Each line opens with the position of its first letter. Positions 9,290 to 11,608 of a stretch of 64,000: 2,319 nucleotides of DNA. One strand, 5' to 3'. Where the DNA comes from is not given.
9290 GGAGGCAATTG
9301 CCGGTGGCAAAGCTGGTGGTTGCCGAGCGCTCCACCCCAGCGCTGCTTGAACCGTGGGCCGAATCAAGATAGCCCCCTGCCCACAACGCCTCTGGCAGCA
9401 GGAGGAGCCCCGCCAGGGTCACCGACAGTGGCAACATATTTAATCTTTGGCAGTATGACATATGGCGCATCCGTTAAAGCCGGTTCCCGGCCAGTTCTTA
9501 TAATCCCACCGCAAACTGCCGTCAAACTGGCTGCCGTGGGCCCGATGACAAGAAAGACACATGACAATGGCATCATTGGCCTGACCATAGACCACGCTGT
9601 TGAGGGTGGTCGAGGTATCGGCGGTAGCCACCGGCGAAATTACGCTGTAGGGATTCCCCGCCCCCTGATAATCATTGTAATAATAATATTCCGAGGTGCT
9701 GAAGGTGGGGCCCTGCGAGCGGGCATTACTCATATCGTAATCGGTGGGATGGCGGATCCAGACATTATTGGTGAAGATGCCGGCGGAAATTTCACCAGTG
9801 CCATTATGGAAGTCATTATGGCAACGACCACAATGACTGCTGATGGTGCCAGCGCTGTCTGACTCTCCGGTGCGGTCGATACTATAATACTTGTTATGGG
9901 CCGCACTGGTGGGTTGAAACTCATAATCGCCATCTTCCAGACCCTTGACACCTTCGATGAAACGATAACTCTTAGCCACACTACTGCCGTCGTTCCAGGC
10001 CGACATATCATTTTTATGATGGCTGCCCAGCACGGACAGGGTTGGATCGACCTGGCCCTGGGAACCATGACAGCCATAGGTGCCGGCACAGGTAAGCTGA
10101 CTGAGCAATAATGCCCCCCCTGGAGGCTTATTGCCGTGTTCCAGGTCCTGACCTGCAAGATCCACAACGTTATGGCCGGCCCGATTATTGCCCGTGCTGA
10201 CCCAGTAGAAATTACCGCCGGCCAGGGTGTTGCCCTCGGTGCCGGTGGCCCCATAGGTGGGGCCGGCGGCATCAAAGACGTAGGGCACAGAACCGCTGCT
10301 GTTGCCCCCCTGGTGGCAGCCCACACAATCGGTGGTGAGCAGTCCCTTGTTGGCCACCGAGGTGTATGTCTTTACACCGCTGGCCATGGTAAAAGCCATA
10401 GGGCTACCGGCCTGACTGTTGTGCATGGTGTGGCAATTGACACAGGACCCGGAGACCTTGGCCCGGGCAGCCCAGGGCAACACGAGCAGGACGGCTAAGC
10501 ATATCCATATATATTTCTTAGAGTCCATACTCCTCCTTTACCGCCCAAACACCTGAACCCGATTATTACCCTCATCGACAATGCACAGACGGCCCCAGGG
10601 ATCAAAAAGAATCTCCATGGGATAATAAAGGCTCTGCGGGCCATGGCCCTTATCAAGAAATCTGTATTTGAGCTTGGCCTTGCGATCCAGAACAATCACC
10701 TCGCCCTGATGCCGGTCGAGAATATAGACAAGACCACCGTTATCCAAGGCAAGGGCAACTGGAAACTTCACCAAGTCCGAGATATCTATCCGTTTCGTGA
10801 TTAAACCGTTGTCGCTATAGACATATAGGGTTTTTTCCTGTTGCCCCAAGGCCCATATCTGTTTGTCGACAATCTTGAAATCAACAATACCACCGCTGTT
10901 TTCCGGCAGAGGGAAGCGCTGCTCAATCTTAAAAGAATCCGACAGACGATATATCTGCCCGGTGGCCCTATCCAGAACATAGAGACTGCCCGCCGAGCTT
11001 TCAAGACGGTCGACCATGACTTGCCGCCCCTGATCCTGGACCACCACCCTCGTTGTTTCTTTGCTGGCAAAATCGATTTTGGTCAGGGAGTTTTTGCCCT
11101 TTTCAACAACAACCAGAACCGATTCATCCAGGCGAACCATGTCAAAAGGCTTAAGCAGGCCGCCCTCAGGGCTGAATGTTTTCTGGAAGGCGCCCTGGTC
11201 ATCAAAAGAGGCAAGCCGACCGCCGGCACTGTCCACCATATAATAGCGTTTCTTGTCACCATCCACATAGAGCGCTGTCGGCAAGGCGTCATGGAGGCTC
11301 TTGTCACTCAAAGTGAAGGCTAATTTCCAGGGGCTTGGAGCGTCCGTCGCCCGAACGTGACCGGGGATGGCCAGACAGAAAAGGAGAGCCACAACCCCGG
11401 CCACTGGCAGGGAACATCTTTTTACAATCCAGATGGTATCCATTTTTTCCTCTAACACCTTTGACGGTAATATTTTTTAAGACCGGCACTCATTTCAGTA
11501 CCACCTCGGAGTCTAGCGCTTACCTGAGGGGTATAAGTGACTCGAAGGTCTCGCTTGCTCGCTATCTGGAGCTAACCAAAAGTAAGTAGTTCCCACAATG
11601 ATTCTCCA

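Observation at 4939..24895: A ~20-kb sigma54-driven supraoperon bracketed by two OmcS-family genes: candidate cytochrome-filament / extracellular electron transfer machine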

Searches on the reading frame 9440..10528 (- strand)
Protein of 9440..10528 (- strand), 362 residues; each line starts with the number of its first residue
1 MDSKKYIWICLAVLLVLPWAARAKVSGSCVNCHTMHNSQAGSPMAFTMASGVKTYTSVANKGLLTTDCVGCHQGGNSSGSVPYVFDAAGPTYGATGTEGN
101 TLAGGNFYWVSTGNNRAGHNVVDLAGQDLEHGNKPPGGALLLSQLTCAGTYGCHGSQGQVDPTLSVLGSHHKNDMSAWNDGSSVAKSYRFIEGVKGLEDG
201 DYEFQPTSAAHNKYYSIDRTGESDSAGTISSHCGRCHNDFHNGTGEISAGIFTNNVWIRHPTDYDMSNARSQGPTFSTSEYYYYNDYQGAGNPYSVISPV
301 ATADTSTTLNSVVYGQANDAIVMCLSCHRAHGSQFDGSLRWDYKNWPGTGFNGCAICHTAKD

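Call 5: search_protein_families(library=pfam, proteins=[window:9440-10528:-], max_evalue=0.01)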
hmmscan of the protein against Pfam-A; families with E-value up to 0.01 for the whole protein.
window:9440-10528:- (362 aa): 3 families
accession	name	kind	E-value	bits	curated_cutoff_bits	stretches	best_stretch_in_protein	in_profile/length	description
PF09699.15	Paired_CXXCH_1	-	3e-08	33.7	20.6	1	323-361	8-39/41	Doubled CXXCH motif (Paired_CXXCH_1)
PF14522.11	Cytochrome_C7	-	7.3e-05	23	24.8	0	25-77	12-53/67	Cytochrome c7 and related cytochrome c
PF22113.1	Mtrc-MtrF_II-IV_dom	-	0.00025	21.1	30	0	23-77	117-168/176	Outer membrane cytochrome MtrC/MtrF-like, domains II/IV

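Call 7: search_solved_structures(query=window:9440-10528:-, max_evalue=1, show_alignments=1)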
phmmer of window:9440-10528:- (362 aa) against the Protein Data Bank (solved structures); distinct sequences matched with E-value up to 1: 1.
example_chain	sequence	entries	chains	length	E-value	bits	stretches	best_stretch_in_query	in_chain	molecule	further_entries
6ef8_A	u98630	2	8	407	6.3e-11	45.3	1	28-342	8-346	C-type cytochrome OmcS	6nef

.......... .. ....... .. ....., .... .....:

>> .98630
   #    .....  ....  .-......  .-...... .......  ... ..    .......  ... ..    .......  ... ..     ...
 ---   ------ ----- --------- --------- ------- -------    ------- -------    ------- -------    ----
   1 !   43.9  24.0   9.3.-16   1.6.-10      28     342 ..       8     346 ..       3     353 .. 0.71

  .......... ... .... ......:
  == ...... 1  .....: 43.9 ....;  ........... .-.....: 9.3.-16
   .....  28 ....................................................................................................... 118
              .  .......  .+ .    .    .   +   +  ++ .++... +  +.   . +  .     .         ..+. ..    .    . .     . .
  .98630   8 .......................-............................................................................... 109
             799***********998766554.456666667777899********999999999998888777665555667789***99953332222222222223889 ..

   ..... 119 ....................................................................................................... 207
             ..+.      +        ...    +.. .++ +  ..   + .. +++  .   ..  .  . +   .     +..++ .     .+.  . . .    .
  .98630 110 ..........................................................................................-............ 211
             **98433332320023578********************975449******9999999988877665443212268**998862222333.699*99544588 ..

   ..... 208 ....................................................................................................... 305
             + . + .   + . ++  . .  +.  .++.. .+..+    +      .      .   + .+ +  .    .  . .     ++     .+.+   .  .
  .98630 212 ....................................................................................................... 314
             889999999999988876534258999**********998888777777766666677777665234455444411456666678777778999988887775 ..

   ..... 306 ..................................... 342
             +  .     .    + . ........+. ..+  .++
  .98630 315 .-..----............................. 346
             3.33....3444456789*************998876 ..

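Call 22: find_encoding_contigs(protein=window:9440-10528:-, flank=10000, max_places=4)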
Protein window:9440-10528:- (362 aa): 2 contigs read that carry it; 2 places shown.
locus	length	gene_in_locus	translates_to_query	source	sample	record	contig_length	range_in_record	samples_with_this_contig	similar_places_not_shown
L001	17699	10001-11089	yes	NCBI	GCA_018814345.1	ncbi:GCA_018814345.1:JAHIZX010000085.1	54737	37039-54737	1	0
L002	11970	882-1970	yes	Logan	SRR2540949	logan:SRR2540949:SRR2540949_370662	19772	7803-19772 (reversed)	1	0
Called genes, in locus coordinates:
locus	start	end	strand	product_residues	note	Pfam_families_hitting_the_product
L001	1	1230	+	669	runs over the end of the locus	-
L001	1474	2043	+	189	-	-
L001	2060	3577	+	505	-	-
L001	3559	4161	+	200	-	-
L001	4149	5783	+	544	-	PF13145:Rotamase_2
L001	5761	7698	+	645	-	-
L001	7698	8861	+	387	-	PF02085:Cytochrom_CIII (faint), PF14522:Cytochrome_C7 (faint), PF14537:Cytochrom_c3_2 (faint), PF22113:Mtrc-MtrF_II-IV_dom (faint), PF09699:Paired_CXXCH_1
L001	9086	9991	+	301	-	PF01436:NHL (faint)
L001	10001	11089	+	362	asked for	PF22113:Mtrc-MtrF_II-IV_dom (faint), PF09699:Paired_CXXCH_1 (weak)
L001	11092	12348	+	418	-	PF14537:Cytochrom_c3_2 (faint), PF14522:Cytochrome_C7 (faint), PF09699:Paired_CXXCH_1 (faint), PF22113:Mtrc-MtrF_II-IV_dom (weak)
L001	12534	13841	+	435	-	PF21783:YNCE (faint), PF10282:Lactonase (faint), PF02239:Cytochrom_D1 (faint)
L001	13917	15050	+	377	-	PF09699:Paired_CXXCH_1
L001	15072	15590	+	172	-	-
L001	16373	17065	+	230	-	-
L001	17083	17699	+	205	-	PF14057:GGGtGRT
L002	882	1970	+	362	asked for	PF22113:Mtrc-MtrF_II-IV_dom (faint), PF09699:Paired_CXXCH_1 (weak)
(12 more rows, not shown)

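Call 27: find_homologous_proteins(query=window:9440-10528:-, max_evalue=0.001)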
Query window:9440-10528:- (362 aa): 2231 proteins with E <= 0.001 among 6057 candidates; the best 120 are listed.
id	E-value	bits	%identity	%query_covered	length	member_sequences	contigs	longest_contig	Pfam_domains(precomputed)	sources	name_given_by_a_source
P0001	1.0e-200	685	79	100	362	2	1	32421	PF09699.16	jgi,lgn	jgi:predicted CXXCH cytochrome family protein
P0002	3.0e-193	660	78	100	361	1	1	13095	PF09699.16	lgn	-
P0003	9.7e-180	616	76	94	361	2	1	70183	PF09699.16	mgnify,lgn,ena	mgnify:FL=1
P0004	3.6e-172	591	70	100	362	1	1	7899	PF09699.16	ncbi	-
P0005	1.4e-166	573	70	99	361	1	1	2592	PF09699.16,PF22113.2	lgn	-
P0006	7.1e-164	564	68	100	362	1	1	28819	PF09699.16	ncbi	-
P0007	9.3e-164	563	68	100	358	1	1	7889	PF09699.16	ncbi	-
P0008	1.4e-156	540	66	100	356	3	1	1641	PF09699.16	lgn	-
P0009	1.1e-155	537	74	85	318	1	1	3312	PF09699.16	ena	-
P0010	2.2e-148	513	68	91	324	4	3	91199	PF09699.16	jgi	jgi:hypothetical protein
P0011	8.7e-147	507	64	100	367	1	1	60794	PF09699.16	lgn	-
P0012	5.3e-142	492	61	98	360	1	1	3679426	PF09699.16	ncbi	ncbi:cytochrome c3 family protein [Thiovibrio sp. JS02]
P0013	1.1e-141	491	60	99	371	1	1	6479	PF09699.16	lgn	-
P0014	2.9e-141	489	62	95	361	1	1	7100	PF09699.16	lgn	-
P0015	4.1e-141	489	60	98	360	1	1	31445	PF09699.16,PF14522.12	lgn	-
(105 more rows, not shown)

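Call 38: find_related_loci(query=A3, collection=genome_contigs, flank=10000)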
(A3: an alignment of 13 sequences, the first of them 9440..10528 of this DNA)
Query A3 (362 aa) in genome_contigs; peptide patterns used: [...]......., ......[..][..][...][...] (x = any residue, [..] = any of these).
598 stretches matched a pattern (row limit reached: there are more); 566 encode a relative of the query (tblastn E <= 1e-3); the best 80 are kept; 80 distinct loci.
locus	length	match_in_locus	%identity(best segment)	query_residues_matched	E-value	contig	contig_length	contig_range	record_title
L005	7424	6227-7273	59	11-362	5e-139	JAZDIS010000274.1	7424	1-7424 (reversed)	MAG: Pseudomonadota bacterium isolate MEGAHIT-group-0.419 k141_3771264, whole genome shotgun sequence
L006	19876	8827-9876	57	11-362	3e-136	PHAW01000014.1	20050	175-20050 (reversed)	MAG: Deltaproteobacteria bacterium HGW-Deltaproteobacteria-3 bjp_ig2157_scaffold_700, whole genome shotgun sequence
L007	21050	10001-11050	59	11-362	1e-140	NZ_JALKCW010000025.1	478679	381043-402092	Hydrosulfovibrio ferrireducens strain CB1MN k141_47, whole genome shotgun sequence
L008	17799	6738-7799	55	1-362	5e-126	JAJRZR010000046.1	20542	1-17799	MAG: Deltaproteobacteria bacterium isolate Dive96_bin4.212 k141_2582667, whole genome shotgun sequence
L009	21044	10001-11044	55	14-362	3e-124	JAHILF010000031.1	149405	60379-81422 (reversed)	MAG: Proteobacteria bacterium isolate KR13_N2.mb.116 KR13_N2.mb.116_k141_56596, whole genome shotgun sequence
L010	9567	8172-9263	53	1-362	2e-120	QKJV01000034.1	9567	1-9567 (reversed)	MAG: Desulfobulbaceae bacterium isolate SZUA-615 scaffold_26810, whole genome shotgun sequence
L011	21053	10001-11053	53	2-362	1e-117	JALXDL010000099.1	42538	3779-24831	MAG: Desulfobulbaceae bacterium isolate T2_metabat2_scaf2bin.285 T2_NODE_552_length_42538_cov_2.868902, whole genome sho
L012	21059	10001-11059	53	10-362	1e-116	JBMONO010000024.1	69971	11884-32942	MAG: Thermodesulfobacteriota bacterium isolate Betzabe_MAG078 MAG078_24, whole genome shotgun sequence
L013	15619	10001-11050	54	11-362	1e-116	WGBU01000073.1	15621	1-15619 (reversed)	MAG: Deltaproteobacteria bacterium isolate S144_36 k151_23223, whole genome shotgun sequence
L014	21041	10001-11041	53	7-362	1e-116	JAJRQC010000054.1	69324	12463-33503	MAG: Deltaproteobacteria bacterium isolate Dive100_bin10.32 k141_270483, whole genome shotgun sequence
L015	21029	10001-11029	53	11-362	7e-115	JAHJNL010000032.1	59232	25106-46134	MAG: Proteobacteria bacterium isolate Old_saline_glass_biofilm.mb.15 Old_saline_glass_b.mb.15_k141_14094, whole genome s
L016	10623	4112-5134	54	12-362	6e-114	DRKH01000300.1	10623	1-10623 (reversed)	MAG TPA_asm: Desulfobulbus sp. isolate HyVt-436 HyVt-436_k145_410192, whole genome shotgun sequence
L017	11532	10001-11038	52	7-362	7e-113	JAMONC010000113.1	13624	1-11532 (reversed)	MAG: Desulfobacterales bacterium isolate 4281-140_metabat2_scaf2bin.019 4281-140_scaffold_1991_c1, whole genome shotgun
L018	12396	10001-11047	53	9-362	8e-111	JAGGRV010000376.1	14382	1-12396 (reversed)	MAG: Deltaproteobacteria bacterium isolate AUK005 PB_MANV_005_c_000000000129, whole genome shotgun sequence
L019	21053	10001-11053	52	4-362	4e-109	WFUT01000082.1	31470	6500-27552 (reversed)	MAG: Desulfobulbaceae bacterium isolate S140_14 k151_311434, whole genome shotgun sequence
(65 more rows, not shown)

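Call 59: search_protein_families(library=ncbifam, proteins=[window:9440-10528:-], max_evalue=0.01)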
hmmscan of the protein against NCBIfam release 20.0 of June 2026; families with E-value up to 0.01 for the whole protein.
window:9440-10528:- (362 aa): 4 families
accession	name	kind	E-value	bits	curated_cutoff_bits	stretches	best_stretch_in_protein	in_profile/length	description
NF040971.1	cytc_ExtS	equivalog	5.4e-06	25.9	100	0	4-67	4-66/262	selenite/tellurite reduction operon c-type cytochrome lipoprotein ExtS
TIGR01905.1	paired_CXXCH_1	subfamily_domain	0.00032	20.5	25.2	1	323-359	8-37/41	doubled CXXCH domain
TIGR01904.2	GSu_C4xC__C2xCH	domain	0.0018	18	27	0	313-361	13-59/73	CxxxxCH/CxxCH domain c-type cytochrome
NF045713.1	CxxCH_16_HmcA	equivalog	0.0091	14.6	400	0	26-75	76-121/541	sulfate respiration complex hexadecaheme cytochrome HmcA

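Call 60: predict_structure(alignment_id=A4)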
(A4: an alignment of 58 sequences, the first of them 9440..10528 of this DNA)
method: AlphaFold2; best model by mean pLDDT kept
length: 362 residues; sequences in the alignment: 58
mean_pLDDT: 42.9   pTM: 0.31
mean pLDDT of the five models: 42.9, 39.6, 39.6, 37.3, 37.2
residues with pLDDT >= 90: 4; 70-90: 19; 50-70: 31; < 50: 308
segments of 3 or more residues with pLDDT < 50: 25-42, 59-159, 161-218, 221-223, 225-227, 238-314, 316-362
pLDDT, mean of each block of 10 residues (from residue 1): 83 82 48 45 61 62 40 37 41 39 31 31 30 39 34 42 44 40 37 37 45 46 49 52 40 41 42 44 39 33 40 43 33 28 35 33 26
secondary structure, 60 per line:
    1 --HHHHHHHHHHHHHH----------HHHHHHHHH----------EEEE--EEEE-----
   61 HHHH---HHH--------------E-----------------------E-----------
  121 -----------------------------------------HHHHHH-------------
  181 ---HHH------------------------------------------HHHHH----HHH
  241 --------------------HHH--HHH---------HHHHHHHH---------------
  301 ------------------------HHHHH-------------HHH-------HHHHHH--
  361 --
elements in order: H3-16 H27-35 E46-49 E52-55 H61-64 H162-167 H229-233 H278-285 H325-329 H353-358

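Call 63: search_solved_structures(query=A5, max_evalue=1, show_alignments=1)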
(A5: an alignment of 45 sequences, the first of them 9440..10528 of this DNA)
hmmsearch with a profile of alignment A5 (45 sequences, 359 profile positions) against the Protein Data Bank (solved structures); distinct sequences matched with E-value up to 1: 5.
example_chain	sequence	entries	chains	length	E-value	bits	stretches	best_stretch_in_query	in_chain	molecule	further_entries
6ef8_A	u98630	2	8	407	1.3e-19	73.6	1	28-340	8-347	C-type cytochrome OmcS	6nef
7vzg_C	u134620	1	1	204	0.43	12.7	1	60-99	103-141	Cytochrome c, mono-and diheme variants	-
7vzr_C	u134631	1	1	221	0.48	12.5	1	60-99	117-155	Cytochrome c, mono-and diheme variants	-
6qkn_A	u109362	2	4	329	0.65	12.1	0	54-82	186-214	Cytochrome-c peroxidase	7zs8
6fu3_A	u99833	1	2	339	0.68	12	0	54-82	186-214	Protein CcpR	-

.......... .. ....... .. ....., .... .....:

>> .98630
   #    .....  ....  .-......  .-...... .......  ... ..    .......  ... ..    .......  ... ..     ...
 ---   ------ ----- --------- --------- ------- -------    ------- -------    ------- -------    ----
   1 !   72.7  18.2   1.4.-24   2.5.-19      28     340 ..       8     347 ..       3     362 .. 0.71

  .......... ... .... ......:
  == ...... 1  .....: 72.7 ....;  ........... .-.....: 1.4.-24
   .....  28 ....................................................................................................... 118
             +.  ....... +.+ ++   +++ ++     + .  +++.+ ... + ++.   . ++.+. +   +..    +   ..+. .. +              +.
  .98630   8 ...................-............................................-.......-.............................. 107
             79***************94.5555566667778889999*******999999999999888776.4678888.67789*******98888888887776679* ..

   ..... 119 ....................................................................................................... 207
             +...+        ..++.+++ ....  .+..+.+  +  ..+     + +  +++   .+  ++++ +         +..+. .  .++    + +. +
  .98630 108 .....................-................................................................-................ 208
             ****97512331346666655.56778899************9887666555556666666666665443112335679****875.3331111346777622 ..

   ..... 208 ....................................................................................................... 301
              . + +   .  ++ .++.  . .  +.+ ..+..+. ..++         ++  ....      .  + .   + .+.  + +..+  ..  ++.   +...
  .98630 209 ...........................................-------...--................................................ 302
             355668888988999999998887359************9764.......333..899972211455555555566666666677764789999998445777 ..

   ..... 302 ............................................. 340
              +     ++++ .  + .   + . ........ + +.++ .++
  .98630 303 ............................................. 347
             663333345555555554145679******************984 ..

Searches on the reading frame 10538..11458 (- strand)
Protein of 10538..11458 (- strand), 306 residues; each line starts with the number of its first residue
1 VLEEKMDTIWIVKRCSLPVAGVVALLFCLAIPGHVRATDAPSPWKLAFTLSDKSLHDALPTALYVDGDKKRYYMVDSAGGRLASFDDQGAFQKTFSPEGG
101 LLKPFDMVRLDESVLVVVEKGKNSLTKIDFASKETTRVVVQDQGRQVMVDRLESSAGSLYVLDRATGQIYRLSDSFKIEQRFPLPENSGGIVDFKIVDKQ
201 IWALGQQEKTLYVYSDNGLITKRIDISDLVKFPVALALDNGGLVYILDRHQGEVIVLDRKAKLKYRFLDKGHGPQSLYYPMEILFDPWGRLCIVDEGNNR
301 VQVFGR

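Call 5: search_protein_families(library=pfam, proteins=[window:10538-11458:-], max_evalue=0.01)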
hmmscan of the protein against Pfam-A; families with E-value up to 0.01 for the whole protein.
window:10538-11458:- (306 aa): 2 families
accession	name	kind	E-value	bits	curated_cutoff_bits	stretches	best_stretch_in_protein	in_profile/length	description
PF01436.27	NHL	-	1.2e-08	35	20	0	289-304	13-28/28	NHL repeat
PF17170.10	DUF5128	-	0.00047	19.9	22.9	0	242-303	54-116/321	6-bladed beta-propeller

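Call 58: search_protein_families(library=ncbifam, proteins=[window:10538-11458:-], max_evalue=0.01)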
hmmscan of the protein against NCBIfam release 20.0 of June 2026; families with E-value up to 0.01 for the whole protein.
window:10538-11458:- (306 aa): 2 families
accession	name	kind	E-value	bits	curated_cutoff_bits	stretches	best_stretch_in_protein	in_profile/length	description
NF035926.1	scyF_NHL_VPEP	equivalog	9e-07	28.3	350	1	239-305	208-274/376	scytonemin biosynthesis PEP-CTERM protein ScyF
NF053768.1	CIS12_fam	equivalog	0.00022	20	860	0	66-209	52-189/715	CIS12 family contractile injection system protein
